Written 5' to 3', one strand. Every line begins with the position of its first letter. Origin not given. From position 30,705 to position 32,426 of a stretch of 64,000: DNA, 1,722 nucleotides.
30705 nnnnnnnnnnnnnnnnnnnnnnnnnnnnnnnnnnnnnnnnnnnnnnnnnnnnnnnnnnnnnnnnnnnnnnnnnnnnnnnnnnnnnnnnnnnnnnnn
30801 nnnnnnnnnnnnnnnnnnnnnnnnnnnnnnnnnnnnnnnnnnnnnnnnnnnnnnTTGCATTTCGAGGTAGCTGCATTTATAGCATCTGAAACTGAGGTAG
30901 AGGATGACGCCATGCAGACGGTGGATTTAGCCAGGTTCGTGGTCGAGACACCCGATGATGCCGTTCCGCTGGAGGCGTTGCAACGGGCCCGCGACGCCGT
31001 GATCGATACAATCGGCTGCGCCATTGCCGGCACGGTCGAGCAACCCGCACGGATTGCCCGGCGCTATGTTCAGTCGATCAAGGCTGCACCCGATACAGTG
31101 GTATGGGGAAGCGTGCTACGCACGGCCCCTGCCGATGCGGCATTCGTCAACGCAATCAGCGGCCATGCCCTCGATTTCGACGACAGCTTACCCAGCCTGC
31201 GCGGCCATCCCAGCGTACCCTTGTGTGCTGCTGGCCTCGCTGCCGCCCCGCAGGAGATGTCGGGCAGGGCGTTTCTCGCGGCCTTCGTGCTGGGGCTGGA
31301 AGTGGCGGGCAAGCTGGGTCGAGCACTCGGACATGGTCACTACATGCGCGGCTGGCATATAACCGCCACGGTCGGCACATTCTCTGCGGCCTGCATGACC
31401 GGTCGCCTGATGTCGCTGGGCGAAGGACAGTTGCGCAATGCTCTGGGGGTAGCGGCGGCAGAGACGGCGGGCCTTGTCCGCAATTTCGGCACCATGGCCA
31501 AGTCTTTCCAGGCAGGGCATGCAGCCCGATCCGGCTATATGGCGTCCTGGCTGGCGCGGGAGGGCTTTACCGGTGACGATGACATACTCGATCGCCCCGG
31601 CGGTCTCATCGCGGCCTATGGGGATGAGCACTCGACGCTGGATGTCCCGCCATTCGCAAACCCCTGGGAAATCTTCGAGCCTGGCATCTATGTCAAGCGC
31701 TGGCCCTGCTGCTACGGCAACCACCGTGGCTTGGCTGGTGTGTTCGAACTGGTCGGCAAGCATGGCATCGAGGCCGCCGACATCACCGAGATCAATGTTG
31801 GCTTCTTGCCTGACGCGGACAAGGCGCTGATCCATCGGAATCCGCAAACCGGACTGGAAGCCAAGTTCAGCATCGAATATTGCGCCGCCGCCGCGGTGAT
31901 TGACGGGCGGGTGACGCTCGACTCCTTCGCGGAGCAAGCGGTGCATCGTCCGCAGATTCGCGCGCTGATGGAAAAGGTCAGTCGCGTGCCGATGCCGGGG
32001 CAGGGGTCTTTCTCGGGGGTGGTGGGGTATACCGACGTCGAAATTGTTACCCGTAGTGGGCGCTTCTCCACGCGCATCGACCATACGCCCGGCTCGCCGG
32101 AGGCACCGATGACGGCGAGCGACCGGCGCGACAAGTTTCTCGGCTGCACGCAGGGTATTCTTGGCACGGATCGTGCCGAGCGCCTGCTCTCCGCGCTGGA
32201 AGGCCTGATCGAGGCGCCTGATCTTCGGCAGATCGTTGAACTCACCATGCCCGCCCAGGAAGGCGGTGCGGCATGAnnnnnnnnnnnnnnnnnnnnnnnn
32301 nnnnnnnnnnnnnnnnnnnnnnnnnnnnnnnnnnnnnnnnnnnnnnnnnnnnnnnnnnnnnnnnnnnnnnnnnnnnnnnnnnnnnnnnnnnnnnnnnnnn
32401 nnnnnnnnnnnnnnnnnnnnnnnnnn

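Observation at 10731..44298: Uncharacterised CoA-dependent polycarboxylate/branched-acid catabolic island with four MmgE/PrpD paralogues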

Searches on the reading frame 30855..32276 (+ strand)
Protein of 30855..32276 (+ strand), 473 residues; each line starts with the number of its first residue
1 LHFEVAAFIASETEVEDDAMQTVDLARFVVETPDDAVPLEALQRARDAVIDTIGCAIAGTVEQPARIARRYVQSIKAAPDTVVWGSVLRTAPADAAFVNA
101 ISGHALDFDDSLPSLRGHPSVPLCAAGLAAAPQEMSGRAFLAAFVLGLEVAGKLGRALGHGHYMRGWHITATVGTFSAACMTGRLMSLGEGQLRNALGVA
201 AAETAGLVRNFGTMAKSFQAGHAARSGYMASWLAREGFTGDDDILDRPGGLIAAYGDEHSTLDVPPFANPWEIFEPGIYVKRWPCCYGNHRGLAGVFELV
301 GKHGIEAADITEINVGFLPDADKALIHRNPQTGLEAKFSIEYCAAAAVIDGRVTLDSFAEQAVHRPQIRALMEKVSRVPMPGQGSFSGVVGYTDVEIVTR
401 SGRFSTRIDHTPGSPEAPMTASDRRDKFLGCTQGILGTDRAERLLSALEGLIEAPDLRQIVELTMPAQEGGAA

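Call 6: search_protein_families(library=pfam, proteins=[window:30855-32276:+], max_evalue=0.00001)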
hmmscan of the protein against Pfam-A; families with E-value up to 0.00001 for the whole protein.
window:30855-32276:+ (473 aa): 2 families
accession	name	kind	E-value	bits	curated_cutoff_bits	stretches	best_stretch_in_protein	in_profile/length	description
PF03972.19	MmgE_PrpD_N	-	1.5e-56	191.8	32.1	1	24-258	2-238/244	MmgE/PrpD N-terminal domain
PF19305.4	MmgE_PrpD_C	-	6.7e-29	101.3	32.1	1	283-445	1-165/173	MmgE/PrpD C-terminal domain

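Call 22: search_protein_families(library=ncbifam, proteins=[window:30855-32276:+], max_evalue=1e-10)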
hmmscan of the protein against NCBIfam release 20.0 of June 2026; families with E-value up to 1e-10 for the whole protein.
window:30855-32276:+ (473 aa): 0 families

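Call 31: find_homologous_proteins(query=window:30855-32276:+, max_evalue=1e-30)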
Query window:30855-32276:+ (473 aa): 1607 proteins with E <= 1e-30 among 8000 candidates; the best 120 are listed.
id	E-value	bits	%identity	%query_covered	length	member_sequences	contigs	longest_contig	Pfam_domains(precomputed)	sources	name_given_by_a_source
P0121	7.2e-296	1000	98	96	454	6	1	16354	PF19305.5,PF03972.20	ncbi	-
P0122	1.1e-181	623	63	95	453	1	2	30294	PF19305.5,PF03972.20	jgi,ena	-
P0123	6.1e-178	611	61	93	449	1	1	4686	PF19305.5,PF03972.20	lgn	-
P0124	1.7e-176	606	61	94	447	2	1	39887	PF19305.5,PF03972.20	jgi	jgi:2-methylcitrate dehydratase PrpD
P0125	2.0e-175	603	63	91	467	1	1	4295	PF19305.5,PF03972.20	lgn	-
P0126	2.3e-172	592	59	95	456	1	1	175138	PF19305.5,PF03972.20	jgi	jgi:2-methylcitrate dehydratase PrpD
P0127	5.1e-171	588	61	93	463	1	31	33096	PF19305.5,PF03972.20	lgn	-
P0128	1.2e-169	583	69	80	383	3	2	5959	PF19305.5,PF03972.20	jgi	jgi:2-methylcitrate dehydratase PrpD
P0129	2.6e-169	582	60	93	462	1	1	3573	PF19305.5,PF03972.20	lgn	-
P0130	2.0e-165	570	61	94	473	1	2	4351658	PF19305.5,PF03972.20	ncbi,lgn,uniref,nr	ncbi:MmgE/PrpD family protein [Silicimonas algicola]|uniref:2-methylcitrate dehydratase PrpD n=1 Tax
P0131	1.5e-163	563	60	94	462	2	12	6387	PF19305.5,PF03972.20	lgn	-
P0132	1.2e-159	551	61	88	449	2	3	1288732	PF19305.5,PF03972.20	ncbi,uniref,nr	ncbi:MmgE/PrpD family protein [Wenxinia marina]|uniref:MmgE/PrpD family protein n=1 Tax=Wenxinia mar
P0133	1.3e-157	544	57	95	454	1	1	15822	PF19305.5,PF03972.20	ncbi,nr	ncbi:MmgE/PrpD family protein [Corticibacterium sp. UT-5YL-CI-8]|nr:MmgE/PrpD family protein [Tianwe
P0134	3.2e-153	529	52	96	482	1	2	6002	PF19305.5,PF03972.20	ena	-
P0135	3.2e-153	529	55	95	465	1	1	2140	PF19305.5,PF03972.20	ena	-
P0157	7.9e-148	512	51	96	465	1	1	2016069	PF19305.5,PF03972.20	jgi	-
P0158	1.2e-147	511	54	95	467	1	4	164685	PF19305.5,PF03972.20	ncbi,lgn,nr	ncbi:MAG: MmgE/PrpD family protein [Betaproteobacteria bacterium]|nr:MmgE/PrpD family protein [Betap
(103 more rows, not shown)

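Call 32: find_encoding_contigs(protein=P0130, flank=10000, max_places=2)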
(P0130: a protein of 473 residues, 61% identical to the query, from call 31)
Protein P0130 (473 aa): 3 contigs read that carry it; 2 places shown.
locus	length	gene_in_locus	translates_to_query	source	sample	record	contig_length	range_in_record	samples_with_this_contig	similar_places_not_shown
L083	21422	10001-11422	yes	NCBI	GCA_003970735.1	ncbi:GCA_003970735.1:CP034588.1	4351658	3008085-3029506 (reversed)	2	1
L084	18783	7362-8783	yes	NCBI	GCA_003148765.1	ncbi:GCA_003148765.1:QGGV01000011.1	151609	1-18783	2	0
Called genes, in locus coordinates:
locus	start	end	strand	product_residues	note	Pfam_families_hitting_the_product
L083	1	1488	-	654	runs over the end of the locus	PF09848:SLFN-g3_helicase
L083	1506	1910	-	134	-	-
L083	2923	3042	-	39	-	PF11149:DUF2924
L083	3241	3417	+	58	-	-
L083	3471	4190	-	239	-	PF00392:GntR, PF07729:FCD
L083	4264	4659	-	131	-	PF12172:zf-ChsH2, PF01796:OB_ChsH2_C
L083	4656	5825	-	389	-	PF22691:Thiolase_C_1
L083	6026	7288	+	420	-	PF05977:MFS_3, PF07690:MFS_1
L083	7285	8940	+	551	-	PF02776:TPP_enzyme_N, PF00205:TPP_enzyme_M, PF02775:TPP_enzyme_C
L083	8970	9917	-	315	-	PF00126:HTH_1, PF03466:LysR_substrate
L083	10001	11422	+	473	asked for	PF03972:MmgE_PrpD_N, PF19305:MmgE_PrpD_C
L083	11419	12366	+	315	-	PF00682:HMGL-like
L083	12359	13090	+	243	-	PF00378:ECH_1, PF16113:ECH_2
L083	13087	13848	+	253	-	PF00378:ECH_1, PF16113:ECH_2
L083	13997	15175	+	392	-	PF02771:Acyl-CoA_dh_N, PF02770:Acyl-CoA_dh_M, PF00441:Acyl-CoA_dh_1, PF08028:Acyl-CoA_dh_2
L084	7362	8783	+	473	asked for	PF03972:MmgE_PrpD_N, PF19305:MmgE_PrpD_C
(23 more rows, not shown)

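Call 33: find_encoding_contigs(protein=P0126, flank=10000, max_places=2)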
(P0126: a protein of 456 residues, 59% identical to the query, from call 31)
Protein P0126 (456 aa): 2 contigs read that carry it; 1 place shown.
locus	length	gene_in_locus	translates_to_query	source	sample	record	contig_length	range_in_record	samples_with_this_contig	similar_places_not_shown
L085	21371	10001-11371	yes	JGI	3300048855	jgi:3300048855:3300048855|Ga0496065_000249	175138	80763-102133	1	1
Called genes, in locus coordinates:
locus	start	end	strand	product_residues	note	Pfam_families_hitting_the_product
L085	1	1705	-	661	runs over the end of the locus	PF01970:TctA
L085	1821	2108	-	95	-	-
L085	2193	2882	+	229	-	PF00392:GntR, PF07729:FCD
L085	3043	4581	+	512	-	PF00890:FAD_binding_2, PF01266:DAO, PF03486:HI0933_like (faint), PF12831:FAD_oxidored (faint)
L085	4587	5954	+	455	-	PF03972:MmgE_PrpD_N, PF19305:MmgE_PrpD_C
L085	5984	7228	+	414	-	PF05977:MFS_3, PF07690:MFS_1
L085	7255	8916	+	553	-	PF02776:TPP_enzyme_N, PF00205:TPP_enzyme_M, PF02775:TPP_enzyme_C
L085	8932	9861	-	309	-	PF00126:HTH_1, PF03466:LysR_substrate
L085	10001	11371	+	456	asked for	PF03972:MmgE_PrpD_N, PF19305:MmgE_PrpD_C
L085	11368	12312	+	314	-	PF00682:HMGL-like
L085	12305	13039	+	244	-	PF00378:ECH_1, PF16113:ECH_2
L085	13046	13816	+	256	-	PF00378:ECH_1, PF16113:ECH_2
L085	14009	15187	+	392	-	PF02771:Acyl-CoA_dh_N, PF02770:Acyl-CoA_dh_M, PF00441:Acyl-CoA_dh_1, PF08028:Acyl-CoA_dh_2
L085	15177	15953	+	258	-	PF00378:ECH_1, PF16113:ECH_2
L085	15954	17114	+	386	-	PF02515:CoA_transf_3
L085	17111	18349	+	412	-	PF00465:Fe-ADH, PF25137:ADH_Fe_C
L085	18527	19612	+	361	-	PF03401:TctC (faint)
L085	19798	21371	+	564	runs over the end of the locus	PF03435:Sacchrp_dh_NADP, PF13761:DUF4166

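Call 40: find_encoding_contigs(protein=P0158, flank=10000, max_places=1)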
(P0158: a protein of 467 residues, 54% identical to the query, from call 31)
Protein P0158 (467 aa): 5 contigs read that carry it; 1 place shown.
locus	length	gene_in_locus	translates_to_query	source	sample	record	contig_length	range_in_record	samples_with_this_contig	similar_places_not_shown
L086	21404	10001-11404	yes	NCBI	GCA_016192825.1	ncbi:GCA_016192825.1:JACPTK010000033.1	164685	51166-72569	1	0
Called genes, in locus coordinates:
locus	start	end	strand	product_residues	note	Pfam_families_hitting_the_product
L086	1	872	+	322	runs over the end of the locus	PF08240:ADH_N, PF00107:ADH_zinc_N, PF13602:ADH_zinc_N_2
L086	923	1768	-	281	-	PF09339:HTH_IclR (weak), PF01614:IclR_C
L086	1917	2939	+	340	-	PF01547:SBP_bac_1 (faint), PF13531:SBP_bac_11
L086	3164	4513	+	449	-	PF03972:MmgE_PrpD_N, PF19305:MmgE_PrpD_C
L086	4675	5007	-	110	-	PF03446:NAD_binding_2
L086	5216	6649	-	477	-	PF03972:MmgE_PrpD_N, PF19305:MmgE_PrpD_C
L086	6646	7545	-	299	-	PF08450:SGL, PF01436:NHL (faint)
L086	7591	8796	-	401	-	PF02515:CoA_transf_3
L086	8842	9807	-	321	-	PF00682:HMGL-like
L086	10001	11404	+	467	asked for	PF03972:MmgE_PrpD_N, PF19305:MmgE_PrpD_C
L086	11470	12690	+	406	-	PF02515:CoA_transf_3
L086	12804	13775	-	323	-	PF03401:TctC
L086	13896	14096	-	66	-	-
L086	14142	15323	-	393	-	PF02771:Acyl-CoA_dh_N, PF02770:Acyl-CoA_dh_M, PF00441:Acyl-CoA_dh_1, PF08028:Acyl-CoA_dh_2 (weak)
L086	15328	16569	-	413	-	PF02771:Acyl-CoA_dh_N, PF02770:Acyl-CoA_dh_M, PF00441:Acyl-CoA_dh_1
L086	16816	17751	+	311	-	PF00126:HTH_1, PF03466:LysR_substrate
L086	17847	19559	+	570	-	PF02129:Peptidase_S15, PF08530:PepX_C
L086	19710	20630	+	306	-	PF03480:DctP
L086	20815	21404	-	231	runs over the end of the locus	PF00005:ABC_tran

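Call 41: find_encoding_contigs(protein=P0157, flank=10000, max_places=1)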
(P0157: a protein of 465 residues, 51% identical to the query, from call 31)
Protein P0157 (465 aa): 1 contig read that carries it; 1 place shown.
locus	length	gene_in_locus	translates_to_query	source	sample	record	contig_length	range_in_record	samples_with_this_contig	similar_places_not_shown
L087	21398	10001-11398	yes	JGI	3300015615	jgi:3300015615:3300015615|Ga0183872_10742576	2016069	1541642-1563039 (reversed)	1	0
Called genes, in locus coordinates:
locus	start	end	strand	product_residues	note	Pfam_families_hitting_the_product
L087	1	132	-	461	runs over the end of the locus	PF03972:MmgE_PrpD_N, PF19305:MmgE_PrpD_C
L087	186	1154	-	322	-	PF03401:TctC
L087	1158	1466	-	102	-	PF14330:DUF4387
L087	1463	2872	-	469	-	PF07287:AtuA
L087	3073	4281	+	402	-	PF02771:Acyl-CoA_dh_N (weak), PF00441:Acyl-CoA_dh_1, PF08028:Acyl-CoA_dh_2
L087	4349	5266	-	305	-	PF04909:Amidohydro_2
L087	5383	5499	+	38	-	-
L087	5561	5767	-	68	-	PF00313:CSD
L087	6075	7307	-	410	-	PF06500:FrsA-like, PF02129:Peptidase_S15, PF00561:Abhydrolase_1, PF12146:Hydrolase_4 (weak), PF12697:Abhydrolase_6 (weak), PF00326:Peptidase_S9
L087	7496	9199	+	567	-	PF02129:Peptidase_S15, PF08530:PepX_C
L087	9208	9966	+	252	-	PF00106:adh_short, PF08659:KR, PF13561:adh_short_C2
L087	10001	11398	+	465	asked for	PF03972:MmgE_PrpD_N, PF19305:MmgE_PrpD_C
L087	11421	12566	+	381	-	PF00561:Abhydrolase_1, PF12146:Hydrolase_4, PF12697:Abhydrolase_6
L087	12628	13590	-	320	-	PF03401:TctC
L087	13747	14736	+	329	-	PF03401:TctC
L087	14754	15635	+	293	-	PF02668:TauD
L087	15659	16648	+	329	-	PF03401:TctC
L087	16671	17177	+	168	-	PF10604:Polyketide_cyc2 (weak), PF08327:AHSA1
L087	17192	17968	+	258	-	PF00378:ECH_1, PF16113:ECH_2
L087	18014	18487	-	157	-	PF00300:His_Phos_1 (faint)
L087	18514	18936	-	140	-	PF00293:NUDIX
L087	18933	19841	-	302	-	PF00480:ROK, PF02685:Glucokinase (weak)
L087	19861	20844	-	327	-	PF03401:TctC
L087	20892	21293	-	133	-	-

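Call 53: search_solved_structures(query=window:30855-32276:+, max_evalue=0.001)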
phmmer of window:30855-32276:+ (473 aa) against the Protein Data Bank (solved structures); distinct sequences matched with E-value up to 0.001: 10.
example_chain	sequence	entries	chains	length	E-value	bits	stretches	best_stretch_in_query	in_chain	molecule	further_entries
2hp0_A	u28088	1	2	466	2.8e-111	376.1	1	20-434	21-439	IDS-epimerase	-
2hp3_A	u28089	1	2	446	4.1e-111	375.6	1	22-434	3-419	IDS-epimerase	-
7bra_A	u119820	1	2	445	5.2e-59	203.8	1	30-449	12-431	Bacillus subtilis IRG1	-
7e9d_A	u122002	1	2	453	1.2e-57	199.3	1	30-449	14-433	IRG1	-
12vt_A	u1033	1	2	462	8.9e-46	160.2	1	41-458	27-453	Cis-aconitate decarboxylase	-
12ux_A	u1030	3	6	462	2.2e-45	158.9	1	41-458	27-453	Cis-aconitate decarboxylase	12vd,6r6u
12vq_A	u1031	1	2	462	5.4e-45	157.6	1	41-458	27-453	Cis-aconitate decarboxylase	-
12vw_A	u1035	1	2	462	1.5e-44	156.2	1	41-458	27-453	Cis-aconitate decarboxylase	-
7br9_A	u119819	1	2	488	5.7e-44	154.2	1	42-461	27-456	Cis-aconitate decarboxylase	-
6r6t_A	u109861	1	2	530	7.6e-44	153.8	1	42-461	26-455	Cis-aconitate decarboxylase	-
